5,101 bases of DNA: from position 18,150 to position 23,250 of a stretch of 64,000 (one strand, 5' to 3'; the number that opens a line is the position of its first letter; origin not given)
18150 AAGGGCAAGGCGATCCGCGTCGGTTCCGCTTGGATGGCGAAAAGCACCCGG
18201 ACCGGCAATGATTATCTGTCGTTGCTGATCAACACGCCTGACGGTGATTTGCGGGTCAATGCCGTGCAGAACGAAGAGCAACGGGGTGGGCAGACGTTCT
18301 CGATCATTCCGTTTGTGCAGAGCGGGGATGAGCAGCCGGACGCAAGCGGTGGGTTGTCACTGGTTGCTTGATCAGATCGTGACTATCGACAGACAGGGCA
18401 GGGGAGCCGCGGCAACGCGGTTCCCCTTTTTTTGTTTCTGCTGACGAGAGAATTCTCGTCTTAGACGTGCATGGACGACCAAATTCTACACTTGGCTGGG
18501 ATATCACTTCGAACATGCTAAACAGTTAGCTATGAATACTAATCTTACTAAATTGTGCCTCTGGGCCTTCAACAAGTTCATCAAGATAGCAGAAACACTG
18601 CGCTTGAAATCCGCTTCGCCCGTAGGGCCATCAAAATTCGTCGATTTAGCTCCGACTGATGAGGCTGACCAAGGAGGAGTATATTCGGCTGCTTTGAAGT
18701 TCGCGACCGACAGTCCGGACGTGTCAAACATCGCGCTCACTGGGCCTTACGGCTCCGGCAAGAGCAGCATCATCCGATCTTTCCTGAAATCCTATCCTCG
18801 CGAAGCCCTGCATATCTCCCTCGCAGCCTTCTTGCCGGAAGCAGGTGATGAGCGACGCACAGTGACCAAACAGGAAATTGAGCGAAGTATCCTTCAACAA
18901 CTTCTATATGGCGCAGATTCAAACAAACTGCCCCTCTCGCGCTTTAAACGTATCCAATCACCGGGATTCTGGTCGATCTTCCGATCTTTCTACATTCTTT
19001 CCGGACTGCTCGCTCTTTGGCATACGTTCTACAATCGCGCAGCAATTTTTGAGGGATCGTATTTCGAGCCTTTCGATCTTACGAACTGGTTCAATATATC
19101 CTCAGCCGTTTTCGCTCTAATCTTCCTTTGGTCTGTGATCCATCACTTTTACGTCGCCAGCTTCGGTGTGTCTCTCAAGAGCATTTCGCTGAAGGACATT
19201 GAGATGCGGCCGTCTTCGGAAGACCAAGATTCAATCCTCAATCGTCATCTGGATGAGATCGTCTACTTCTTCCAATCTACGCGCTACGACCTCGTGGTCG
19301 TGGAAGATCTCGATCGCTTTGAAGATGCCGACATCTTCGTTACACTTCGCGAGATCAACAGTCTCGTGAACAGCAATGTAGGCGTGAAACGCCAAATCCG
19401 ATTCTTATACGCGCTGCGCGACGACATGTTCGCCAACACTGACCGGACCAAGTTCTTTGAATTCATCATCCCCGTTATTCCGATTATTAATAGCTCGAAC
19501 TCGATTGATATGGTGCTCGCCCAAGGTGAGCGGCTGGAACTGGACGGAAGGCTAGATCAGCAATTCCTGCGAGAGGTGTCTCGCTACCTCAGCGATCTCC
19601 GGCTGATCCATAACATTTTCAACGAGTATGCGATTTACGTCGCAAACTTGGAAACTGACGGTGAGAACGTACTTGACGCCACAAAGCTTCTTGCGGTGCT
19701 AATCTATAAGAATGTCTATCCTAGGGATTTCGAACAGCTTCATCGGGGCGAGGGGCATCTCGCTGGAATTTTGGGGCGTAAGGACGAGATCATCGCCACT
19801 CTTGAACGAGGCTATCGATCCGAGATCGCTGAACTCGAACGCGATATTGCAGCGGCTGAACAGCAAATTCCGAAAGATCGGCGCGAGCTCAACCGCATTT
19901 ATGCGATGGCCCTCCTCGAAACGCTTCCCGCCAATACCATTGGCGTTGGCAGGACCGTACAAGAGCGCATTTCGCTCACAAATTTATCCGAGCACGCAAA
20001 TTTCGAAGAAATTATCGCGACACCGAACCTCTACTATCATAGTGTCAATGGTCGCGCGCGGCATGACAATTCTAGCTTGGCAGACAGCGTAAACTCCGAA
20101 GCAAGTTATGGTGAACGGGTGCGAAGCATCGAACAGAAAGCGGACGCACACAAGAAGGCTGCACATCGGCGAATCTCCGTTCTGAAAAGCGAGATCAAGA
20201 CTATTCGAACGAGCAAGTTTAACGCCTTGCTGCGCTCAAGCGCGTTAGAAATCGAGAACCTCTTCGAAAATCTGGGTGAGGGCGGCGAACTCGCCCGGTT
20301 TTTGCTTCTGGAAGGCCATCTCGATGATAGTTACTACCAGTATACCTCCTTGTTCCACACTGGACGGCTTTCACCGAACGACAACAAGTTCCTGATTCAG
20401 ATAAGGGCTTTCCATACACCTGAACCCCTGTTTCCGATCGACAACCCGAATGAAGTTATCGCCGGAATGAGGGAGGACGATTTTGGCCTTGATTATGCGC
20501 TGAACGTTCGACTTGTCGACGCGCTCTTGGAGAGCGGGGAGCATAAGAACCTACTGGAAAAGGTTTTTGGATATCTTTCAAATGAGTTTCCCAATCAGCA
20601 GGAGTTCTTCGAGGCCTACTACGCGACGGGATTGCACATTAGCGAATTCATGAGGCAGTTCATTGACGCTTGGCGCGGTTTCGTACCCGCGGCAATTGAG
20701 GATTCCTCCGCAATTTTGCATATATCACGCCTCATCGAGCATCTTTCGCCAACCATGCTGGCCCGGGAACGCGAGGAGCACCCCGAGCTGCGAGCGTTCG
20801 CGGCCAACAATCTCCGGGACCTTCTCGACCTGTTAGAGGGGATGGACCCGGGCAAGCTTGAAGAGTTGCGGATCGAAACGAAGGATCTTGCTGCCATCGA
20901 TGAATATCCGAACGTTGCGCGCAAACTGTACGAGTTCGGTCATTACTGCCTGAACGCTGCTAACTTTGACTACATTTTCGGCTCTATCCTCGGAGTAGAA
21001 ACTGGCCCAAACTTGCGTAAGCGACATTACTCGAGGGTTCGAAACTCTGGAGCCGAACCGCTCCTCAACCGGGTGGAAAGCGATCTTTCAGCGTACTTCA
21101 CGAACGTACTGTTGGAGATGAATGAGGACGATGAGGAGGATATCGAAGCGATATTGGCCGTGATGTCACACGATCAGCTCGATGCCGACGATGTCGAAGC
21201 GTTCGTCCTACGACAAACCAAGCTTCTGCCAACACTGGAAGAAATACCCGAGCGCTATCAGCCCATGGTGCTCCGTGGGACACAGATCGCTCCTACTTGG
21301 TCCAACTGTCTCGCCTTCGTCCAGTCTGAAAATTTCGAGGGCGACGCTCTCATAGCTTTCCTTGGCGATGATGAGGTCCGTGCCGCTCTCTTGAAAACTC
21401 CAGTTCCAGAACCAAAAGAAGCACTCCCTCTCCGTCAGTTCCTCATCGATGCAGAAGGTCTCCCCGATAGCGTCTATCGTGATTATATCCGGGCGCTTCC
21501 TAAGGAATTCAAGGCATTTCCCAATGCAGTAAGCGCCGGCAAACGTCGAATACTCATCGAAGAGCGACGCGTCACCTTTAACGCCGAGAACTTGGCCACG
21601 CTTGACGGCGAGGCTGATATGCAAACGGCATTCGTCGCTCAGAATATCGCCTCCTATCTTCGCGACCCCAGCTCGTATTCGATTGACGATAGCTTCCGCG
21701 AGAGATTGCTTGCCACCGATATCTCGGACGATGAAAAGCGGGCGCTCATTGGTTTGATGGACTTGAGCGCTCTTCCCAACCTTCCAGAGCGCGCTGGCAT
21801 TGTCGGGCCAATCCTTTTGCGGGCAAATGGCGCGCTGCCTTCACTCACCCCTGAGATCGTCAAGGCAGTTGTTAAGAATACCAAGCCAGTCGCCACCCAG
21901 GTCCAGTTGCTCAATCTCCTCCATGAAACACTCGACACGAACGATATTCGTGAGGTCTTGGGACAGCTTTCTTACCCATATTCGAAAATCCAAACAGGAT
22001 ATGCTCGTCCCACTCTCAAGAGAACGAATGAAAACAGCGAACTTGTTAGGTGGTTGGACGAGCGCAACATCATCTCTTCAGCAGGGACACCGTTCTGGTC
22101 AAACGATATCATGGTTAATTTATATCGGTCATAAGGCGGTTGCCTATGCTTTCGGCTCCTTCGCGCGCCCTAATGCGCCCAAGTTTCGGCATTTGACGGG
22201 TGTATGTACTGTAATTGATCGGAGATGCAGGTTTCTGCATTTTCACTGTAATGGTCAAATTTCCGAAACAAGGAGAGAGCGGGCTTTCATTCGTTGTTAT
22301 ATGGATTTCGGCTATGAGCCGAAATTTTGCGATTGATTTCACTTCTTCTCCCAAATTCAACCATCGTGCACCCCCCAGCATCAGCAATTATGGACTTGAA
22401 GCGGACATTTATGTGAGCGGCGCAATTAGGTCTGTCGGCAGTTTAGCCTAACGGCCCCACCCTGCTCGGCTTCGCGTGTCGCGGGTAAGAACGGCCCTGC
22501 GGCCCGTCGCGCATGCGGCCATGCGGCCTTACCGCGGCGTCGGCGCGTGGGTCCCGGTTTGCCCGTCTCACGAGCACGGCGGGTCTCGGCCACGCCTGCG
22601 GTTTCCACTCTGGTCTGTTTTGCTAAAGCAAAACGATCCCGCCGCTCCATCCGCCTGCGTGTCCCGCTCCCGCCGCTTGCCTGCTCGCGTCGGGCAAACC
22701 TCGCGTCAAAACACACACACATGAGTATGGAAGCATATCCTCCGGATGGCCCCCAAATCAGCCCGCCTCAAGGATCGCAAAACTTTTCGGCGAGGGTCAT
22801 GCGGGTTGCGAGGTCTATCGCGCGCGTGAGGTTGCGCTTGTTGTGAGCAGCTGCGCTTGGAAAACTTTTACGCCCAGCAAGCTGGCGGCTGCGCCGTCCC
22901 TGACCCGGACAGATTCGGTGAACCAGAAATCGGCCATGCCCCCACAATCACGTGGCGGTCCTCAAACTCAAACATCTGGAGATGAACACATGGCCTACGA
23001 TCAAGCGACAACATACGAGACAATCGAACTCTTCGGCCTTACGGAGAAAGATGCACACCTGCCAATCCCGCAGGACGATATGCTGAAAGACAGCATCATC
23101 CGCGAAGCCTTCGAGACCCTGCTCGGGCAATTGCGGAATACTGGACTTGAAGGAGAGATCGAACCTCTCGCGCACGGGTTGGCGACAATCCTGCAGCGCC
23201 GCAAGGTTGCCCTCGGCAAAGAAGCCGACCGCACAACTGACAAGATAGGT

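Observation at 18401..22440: AT-richer single-gene island encoding a 1200-aa YobI/KAP-type membrane P-loop NTPase, inserted in the putative leading region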

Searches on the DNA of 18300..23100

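Call 45: search_rna_families(source=window, start=18300, end=23100, threshold=evalue, max_evalue=1)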
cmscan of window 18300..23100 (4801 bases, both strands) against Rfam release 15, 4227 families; matches with E-value up to 1: 0.
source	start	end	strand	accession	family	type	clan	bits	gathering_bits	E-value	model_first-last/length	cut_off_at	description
